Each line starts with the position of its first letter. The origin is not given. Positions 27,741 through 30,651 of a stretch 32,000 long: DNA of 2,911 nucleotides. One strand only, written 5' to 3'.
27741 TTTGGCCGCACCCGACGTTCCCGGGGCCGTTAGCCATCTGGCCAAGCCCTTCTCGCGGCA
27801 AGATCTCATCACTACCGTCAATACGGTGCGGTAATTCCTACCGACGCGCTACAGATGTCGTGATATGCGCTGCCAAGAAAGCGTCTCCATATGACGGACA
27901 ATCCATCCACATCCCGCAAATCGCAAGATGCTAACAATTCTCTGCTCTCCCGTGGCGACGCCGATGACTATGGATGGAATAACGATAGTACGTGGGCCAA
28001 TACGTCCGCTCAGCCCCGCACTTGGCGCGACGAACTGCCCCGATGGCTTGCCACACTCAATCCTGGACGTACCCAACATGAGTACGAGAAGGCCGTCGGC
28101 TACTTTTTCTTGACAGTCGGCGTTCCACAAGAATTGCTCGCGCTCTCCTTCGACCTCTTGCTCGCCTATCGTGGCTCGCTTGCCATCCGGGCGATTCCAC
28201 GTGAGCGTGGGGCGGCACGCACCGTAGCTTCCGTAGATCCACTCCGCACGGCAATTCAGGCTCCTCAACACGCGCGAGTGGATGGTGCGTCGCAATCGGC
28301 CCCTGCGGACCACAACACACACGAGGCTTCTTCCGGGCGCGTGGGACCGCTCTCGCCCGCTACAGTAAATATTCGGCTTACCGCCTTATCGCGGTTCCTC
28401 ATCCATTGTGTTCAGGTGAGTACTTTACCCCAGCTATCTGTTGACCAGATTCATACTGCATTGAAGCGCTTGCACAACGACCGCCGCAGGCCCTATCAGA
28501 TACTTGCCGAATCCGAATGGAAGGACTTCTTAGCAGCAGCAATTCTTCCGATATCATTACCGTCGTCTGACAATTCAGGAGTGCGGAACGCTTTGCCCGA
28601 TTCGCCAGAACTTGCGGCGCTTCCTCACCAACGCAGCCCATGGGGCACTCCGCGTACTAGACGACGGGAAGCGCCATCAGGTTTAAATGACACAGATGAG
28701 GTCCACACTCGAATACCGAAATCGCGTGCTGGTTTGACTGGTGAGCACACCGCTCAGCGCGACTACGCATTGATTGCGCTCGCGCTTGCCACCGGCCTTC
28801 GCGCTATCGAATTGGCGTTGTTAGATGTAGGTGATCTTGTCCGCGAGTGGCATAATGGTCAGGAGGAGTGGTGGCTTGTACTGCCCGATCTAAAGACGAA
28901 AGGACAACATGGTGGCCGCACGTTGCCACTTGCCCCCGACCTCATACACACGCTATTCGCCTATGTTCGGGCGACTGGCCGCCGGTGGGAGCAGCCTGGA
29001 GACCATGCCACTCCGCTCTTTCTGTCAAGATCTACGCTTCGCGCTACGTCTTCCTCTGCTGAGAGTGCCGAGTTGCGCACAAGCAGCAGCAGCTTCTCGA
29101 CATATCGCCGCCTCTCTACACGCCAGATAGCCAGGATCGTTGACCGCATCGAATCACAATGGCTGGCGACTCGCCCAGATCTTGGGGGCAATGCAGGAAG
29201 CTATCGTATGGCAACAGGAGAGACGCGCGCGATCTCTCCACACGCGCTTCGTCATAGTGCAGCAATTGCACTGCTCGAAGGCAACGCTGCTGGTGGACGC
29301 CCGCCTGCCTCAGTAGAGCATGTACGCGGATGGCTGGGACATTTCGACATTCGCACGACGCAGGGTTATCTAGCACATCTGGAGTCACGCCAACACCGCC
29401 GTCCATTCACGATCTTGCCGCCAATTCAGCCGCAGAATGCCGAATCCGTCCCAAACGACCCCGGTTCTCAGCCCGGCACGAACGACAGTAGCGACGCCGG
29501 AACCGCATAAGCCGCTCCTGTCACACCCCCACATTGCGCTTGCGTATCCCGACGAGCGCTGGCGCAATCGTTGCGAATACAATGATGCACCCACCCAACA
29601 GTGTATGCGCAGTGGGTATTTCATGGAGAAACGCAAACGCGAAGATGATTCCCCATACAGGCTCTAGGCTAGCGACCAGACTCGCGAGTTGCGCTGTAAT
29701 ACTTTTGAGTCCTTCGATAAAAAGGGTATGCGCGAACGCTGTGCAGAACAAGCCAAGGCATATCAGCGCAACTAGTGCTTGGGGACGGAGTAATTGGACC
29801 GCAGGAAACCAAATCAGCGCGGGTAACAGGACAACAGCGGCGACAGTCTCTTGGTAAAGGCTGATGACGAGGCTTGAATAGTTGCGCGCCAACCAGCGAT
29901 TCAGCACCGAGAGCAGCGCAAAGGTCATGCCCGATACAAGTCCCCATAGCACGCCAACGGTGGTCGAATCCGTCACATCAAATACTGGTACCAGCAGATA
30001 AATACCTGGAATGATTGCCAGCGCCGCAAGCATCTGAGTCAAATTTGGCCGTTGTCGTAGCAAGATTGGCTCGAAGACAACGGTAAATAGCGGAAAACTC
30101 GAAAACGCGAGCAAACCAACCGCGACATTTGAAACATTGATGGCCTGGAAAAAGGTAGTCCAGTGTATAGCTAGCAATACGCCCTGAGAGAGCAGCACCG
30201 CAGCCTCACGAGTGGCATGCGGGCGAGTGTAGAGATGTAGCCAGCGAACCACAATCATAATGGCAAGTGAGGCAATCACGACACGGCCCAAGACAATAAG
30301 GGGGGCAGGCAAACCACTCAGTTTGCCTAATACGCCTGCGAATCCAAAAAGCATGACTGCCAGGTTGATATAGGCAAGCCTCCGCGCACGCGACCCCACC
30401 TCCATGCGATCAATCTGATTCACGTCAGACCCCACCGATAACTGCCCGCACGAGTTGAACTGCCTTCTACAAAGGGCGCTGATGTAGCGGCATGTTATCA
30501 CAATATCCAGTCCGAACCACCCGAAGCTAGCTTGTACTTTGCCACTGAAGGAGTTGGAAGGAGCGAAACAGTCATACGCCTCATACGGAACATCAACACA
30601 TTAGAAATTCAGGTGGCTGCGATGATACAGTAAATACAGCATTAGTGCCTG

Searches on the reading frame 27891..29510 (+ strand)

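Call 14: search_protein_families(library=pfam, proteins=[window:27891-29510:+], max_evalue=0.001)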
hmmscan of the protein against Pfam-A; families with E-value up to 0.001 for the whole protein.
window:27891-29510:+ (539 aa): 1 family
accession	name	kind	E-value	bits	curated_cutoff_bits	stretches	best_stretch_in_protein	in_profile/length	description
PF00589.27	Phage_integrase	-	3.2e-11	43.8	27.1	1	287-498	20-170/172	Phage integrase family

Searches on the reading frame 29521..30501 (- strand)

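Call 14: search_protein_families(library=pfam, proteins=[window:29521-30501:-], max_evalue=0.001)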
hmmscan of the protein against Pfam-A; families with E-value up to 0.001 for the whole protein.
window:29521-30501:- (326 aa): 2 families
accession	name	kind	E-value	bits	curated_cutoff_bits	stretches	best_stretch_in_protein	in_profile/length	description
PF00892.27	EamA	-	2.8e-32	112.3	28.2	2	182-312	2-131/135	EamA-like transporter family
PF03151.22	TPT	-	7.8e-05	22.6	30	1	64-234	28-201/291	Triose-phosphate Transporter family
